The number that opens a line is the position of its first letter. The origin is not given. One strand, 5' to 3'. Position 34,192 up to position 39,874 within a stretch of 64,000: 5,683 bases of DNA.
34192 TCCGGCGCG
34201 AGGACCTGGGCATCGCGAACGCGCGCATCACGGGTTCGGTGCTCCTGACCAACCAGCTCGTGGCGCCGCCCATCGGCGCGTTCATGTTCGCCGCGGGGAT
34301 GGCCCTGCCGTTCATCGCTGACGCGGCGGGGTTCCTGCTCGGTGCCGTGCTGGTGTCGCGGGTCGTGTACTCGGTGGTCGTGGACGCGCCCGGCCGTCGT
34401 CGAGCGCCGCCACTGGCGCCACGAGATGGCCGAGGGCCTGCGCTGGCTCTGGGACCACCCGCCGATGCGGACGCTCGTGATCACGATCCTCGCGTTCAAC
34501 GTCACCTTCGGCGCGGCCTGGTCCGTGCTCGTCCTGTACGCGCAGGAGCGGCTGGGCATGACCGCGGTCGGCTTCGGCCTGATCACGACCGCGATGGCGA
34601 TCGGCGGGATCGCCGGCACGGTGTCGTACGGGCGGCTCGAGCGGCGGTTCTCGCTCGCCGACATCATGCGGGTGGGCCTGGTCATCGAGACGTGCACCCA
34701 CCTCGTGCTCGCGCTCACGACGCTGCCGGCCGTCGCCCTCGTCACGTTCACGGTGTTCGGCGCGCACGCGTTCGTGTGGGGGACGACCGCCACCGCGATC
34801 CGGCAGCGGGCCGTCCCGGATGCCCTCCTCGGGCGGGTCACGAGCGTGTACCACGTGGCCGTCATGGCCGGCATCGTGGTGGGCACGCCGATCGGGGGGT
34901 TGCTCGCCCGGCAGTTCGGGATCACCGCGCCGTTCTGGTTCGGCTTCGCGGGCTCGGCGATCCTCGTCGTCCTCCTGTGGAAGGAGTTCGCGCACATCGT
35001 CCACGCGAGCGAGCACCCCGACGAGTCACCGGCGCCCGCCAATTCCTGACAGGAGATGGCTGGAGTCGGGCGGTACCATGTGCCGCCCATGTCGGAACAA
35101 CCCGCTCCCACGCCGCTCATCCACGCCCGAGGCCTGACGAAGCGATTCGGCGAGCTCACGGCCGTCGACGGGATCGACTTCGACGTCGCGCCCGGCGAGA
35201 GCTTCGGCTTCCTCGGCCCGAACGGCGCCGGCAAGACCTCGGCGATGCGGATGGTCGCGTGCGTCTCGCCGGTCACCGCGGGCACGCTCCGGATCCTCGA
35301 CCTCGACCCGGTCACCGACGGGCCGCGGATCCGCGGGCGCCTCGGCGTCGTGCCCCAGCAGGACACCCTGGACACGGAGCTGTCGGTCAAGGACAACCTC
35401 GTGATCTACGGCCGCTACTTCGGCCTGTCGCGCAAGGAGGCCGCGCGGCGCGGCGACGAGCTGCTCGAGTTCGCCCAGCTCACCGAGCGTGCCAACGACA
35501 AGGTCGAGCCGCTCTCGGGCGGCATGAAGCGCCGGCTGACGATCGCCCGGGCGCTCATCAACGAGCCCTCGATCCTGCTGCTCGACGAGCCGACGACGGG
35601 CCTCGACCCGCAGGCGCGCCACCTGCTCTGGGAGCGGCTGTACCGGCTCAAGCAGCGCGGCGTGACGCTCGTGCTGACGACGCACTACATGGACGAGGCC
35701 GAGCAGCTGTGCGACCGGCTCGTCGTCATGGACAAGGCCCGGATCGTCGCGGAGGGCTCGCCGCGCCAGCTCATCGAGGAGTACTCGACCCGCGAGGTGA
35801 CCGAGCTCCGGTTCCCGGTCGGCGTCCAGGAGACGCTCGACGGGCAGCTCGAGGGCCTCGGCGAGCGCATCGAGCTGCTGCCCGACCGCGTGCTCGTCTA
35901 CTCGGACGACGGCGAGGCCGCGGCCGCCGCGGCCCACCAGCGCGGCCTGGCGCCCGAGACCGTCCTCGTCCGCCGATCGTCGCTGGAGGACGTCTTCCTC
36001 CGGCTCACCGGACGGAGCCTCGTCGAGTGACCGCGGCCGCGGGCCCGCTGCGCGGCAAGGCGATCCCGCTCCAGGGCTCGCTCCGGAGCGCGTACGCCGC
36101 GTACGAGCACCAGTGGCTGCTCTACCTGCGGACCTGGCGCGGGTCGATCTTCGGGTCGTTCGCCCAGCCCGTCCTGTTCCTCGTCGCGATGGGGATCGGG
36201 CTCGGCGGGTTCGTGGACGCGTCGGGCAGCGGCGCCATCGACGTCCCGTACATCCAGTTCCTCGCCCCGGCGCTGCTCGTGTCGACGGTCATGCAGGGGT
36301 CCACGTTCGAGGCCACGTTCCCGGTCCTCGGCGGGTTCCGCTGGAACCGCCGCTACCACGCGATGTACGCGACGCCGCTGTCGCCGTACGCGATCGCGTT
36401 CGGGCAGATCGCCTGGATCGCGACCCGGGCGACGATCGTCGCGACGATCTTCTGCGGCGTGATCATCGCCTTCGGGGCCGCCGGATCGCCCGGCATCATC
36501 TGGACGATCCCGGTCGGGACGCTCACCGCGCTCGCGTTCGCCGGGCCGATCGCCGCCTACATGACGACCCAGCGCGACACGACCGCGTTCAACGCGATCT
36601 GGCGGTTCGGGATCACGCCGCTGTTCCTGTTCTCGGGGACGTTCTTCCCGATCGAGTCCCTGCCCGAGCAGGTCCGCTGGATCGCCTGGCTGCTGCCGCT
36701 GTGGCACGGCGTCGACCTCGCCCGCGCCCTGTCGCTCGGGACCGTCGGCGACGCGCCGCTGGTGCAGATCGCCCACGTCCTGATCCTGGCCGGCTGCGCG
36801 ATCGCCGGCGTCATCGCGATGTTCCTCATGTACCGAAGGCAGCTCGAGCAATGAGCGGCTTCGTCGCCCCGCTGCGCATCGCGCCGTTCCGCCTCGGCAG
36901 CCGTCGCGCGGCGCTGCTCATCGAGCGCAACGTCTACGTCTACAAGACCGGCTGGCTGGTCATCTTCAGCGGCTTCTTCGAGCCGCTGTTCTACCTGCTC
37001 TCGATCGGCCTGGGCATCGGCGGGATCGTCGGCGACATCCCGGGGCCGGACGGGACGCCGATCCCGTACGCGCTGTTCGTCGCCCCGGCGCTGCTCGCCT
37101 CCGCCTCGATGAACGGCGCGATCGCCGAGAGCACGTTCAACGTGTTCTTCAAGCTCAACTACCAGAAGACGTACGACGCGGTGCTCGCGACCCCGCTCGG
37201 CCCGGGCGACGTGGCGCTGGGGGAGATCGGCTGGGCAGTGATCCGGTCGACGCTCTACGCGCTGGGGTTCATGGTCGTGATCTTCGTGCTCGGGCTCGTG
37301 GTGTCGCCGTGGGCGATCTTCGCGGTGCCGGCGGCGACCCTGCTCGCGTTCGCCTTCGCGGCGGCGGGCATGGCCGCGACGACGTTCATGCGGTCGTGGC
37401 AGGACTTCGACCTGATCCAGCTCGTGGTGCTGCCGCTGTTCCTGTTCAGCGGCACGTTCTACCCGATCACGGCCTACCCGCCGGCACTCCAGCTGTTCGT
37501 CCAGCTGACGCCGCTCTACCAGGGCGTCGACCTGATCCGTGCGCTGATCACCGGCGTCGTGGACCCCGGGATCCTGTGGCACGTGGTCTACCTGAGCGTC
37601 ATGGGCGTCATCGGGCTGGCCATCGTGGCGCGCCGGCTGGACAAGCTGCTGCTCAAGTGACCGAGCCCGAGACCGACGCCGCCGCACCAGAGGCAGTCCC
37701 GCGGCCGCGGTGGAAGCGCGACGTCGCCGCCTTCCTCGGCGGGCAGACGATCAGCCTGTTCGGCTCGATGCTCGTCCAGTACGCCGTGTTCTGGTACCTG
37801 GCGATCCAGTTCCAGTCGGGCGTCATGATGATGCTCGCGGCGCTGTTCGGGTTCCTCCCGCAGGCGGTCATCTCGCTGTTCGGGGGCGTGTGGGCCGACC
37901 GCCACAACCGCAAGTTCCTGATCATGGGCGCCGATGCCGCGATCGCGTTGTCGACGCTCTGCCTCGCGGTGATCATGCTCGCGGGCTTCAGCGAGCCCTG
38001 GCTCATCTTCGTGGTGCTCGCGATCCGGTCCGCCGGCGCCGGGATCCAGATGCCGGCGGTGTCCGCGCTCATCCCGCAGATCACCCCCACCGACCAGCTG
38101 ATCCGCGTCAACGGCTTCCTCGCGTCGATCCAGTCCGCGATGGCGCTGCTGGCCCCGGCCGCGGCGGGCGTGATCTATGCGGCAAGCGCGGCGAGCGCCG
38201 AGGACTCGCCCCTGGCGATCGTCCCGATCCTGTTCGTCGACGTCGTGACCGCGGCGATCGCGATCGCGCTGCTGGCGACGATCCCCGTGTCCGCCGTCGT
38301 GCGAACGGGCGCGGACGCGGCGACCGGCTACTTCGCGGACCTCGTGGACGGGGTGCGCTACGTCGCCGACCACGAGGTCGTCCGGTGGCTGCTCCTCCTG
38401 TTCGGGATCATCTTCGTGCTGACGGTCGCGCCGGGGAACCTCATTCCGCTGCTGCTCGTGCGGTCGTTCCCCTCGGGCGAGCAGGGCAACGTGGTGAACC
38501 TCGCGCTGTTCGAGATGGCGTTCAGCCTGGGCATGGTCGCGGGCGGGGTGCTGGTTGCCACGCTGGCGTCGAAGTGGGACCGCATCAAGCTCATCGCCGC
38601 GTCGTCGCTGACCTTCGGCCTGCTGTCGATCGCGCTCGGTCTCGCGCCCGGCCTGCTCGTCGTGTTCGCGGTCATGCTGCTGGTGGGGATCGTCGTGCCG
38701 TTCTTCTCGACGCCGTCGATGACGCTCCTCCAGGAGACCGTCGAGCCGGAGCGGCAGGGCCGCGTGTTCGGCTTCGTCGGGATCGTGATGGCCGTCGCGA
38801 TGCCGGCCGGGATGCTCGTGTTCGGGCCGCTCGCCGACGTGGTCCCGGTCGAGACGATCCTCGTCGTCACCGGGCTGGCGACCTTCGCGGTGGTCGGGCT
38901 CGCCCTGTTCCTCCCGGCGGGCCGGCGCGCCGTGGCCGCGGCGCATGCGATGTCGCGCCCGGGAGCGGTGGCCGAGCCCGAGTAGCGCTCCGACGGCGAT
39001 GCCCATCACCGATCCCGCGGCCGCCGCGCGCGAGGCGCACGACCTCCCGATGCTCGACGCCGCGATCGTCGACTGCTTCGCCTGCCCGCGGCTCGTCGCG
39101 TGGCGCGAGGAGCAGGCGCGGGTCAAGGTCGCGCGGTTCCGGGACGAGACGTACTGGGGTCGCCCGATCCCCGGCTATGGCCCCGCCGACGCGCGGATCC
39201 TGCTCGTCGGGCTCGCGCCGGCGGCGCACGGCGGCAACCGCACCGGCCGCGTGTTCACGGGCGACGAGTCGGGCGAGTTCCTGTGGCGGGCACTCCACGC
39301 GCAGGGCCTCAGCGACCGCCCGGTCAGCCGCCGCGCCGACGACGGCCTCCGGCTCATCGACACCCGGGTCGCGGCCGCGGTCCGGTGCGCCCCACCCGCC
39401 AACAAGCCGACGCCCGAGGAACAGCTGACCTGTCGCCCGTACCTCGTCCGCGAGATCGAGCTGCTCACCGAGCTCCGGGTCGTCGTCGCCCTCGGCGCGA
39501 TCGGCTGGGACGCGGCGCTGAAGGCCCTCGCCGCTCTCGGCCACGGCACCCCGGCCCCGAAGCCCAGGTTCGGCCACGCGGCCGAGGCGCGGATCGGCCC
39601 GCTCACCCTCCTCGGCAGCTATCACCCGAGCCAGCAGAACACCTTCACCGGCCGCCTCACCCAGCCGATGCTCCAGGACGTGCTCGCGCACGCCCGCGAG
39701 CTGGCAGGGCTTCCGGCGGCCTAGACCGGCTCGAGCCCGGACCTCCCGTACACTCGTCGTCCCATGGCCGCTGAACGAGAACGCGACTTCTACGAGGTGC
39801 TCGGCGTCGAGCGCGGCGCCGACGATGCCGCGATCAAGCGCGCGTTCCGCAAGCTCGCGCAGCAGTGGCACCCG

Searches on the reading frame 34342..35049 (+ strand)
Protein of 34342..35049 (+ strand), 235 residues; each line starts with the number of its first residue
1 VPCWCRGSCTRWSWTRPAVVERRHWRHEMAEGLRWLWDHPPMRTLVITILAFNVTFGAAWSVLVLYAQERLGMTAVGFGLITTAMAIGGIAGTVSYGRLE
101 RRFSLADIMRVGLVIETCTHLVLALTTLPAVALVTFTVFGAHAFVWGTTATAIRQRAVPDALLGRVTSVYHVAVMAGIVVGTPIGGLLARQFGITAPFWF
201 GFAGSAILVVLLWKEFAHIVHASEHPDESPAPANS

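Call 9: search_protein_families(library=ncbifam, proteins=[window:34342-35049:+], max_evalue=0.00001)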
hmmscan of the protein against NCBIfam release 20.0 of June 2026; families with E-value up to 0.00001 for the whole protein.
window:34342-35049:+ (235 aa): 9 families
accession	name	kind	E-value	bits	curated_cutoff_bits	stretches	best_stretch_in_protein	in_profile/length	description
TIGR00900.1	2A0121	subfamily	2.5e-21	76.5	319.6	1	22-193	190-364/364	H+ Antiporter protein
NF007792.0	PRK10489.1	equivalog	1.1e-17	64.2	324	1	16-228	200-411/419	enterobactin transporter EntS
NF012178.0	tet_MFS_V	exception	1.8e-10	40.5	640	1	19-199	200-381/409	tetracycline efflux MFS transporter Tet(V)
NF052575.1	MFS_efflux_Tap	equivalog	7.9e-09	35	625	1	27-198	207-377/401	multidrug efflux MFS transporter Tap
TIGR00880.1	2_A_01_02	superfamily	5.8e-08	33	131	1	83-213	5-135/141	multidrug resistance protein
NF007472.0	PRK10054.1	equivalog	7.9e-07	28.4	582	1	46-212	13-178/395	efflux MFS transporter YdeE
NF038077.1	MFS_export_MxcK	equivalog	9.5e-07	28.1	525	1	70-232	40-203/405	myxochelin export MFS transporter MxcK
NF045486.1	tet_MFS_30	exception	1.4e-06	27.8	730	1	32-127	200-296/392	tetracycline efflux MFS transporter Tet(30)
NF033135.1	cmx_cmrA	equivalog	9.2e-06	25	400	0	70-223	32-185/374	Cmx/CmrA family chloramphenicol efflux MFS transporter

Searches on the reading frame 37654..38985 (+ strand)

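Call 9: search_protein_families(library=ncbifam, proteins=[window:37654-38985:+], max_evalue=0.00001)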
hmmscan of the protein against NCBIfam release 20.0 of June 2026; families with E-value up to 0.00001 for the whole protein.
window:37654-38985:+ (443 aa): 11 families
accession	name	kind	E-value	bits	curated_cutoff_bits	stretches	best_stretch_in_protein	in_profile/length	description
TIGR00900.1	2A0121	subfamily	6.7e-60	203.3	319.6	1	27-396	4-362/364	H+ Antiporter protein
NF000245.1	macrolide_MefA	exception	1e-52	179.6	675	1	19-412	6-388/405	macrolide efflux MFS transporter Mef(A)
NF000051.1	macrolide_MefB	exception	7.7e-43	147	800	1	19-412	6-387/409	macrolide efflux MFS transporter Mef(B)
NF000246.1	macrolide_MefC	exception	1.7e-37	129.4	870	1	20-413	6-388/407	macrolide efflux MFS transporter Mef(C)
NF000154.1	macrolide_MefEN2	exception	4.2e-33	115.2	800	1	19-414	3-385/401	macrolide efflux MFS transporter Mef(En2)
NF012178.0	tet_MFS_V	exception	4.7e-19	68.8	640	1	49-419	36-396/409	tetracycline efflux MFS transporter Tet(V)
NF007792.0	PRK10489.1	equivalog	9.9e-16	57.7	324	1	60-423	55-401/419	enterobactin transporter EntS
NF006386.0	PRK08633.1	equivalog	5.4e-15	54.2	1221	1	39-416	30-405/1147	acyl-[ACP]--phospholipid O-acyltransferase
NF052575.1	MFS_efflux_Tap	equivalog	4.3e-09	35.9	625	1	46-423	27-397/401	multidrug efflux MFS transporter Tap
TIGR00880.1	2_A_01_02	superfamily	1.1e-07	32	131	1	68-179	9-115/141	multidrug resistance protein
NF012174.0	tet_MFS_A_B_C_D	equivalog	1.3e-06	27.6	475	1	61-196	248-377/382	Tet(A)/Tet(B)/Tet(C) family tetracycline efflux MFS transporter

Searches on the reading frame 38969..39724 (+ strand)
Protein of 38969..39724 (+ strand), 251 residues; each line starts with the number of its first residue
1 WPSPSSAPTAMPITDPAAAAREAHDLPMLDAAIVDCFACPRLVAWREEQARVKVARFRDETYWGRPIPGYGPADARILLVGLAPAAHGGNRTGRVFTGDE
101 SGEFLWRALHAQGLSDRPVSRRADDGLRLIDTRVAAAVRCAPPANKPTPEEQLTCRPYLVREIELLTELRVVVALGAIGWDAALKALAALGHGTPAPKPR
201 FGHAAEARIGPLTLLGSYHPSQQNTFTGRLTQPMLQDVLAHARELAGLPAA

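Call 9: search_protein_families(library=ncbifam, proteins=[window:38969-39724:+], max_evalue=0.00001)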
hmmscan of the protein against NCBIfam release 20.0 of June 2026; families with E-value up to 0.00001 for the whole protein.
window:38969-39724:+ (251 aa): 3 families
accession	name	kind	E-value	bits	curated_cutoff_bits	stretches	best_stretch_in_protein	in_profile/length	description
TIGR00758.1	UDG_fam4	subfamily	4.7e-14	52.5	125.3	1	65-221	12-148/173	uracil-DNA glycosylase, family 4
NF040953.1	Arch_udg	equivalog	1e-13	51.2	250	1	65-222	22-164/184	type-4 uracil-DNA glycosylase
TIGR03914.1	UDG_fam_dom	hypoth_equivalog_domain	1.3e-06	28.2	189.95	0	65-115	66-114/231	UdgX family uracil-DNA binding protein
